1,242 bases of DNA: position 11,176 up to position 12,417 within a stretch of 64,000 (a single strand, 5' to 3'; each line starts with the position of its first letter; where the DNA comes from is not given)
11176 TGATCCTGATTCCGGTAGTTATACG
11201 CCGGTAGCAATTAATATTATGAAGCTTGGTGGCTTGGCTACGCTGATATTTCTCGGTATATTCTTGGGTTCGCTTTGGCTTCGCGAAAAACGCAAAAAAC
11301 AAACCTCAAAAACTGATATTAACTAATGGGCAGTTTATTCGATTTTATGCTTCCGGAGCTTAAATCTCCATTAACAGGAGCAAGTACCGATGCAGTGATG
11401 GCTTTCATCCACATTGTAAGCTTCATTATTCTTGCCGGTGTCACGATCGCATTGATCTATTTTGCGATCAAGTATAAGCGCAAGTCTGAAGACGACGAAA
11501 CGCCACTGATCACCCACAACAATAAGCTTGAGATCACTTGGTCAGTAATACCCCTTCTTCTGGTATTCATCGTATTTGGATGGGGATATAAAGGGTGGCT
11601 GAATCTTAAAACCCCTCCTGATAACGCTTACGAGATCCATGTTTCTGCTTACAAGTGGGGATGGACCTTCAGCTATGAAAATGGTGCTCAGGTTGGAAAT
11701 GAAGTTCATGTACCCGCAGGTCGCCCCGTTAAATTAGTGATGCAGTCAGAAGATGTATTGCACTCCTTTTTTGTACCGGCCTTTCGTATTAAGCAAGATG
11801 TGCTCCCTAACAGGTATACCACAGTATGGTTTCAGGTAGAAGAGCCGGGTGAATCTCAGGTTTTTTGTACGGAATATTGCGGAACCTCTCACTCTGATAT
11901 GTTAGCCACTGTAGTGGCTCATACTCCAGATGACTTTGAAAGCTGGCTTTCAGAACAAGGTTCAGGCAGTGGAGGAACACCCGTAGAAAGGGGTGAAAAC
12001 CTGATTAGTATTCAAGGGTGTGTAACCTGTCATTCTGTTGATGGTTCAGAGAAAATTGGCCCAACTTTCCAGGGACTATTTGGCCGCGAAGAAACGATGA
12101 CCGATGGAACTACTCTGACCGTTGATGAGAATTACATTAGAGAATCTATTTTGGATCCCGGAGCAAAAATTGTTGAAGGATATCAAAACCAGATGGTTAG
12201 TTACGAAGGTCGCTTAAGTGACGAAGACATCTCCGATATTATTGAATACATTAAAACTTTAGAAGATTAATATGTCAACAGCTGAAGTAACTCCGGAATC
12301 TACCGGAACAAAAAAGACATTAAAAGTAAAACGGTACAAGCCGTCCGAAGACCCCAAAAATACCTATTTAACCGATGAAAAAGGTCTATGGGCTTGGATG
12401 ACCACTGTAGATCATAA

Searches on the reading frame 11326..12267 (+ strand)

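Call 78: search_protein_families(library=pfam, proteins=[window:11326-12267:+], max_evalue=0.00001)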
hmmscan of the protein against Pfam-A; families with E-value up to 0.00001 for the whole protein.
window:11326-12267:+ (314 aa): 3 families
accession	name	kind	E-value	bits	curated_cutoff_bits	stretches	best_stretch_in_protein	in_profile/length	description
PF00116.26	COX2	-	4.5e-15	56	22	1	122-194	43-115/120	Cytochrome C oxidase subunit II, periplasmic domain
PF00034.26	Cytochrom_C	-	1e-09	40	21.3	1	220-312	1-89/90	Cytochrome c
PF02790.20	COX2_TM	-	2.7e-07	31.1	22.8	1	25-83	23-81/88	Cytochrome C oxidase subunit II, transmembrane domain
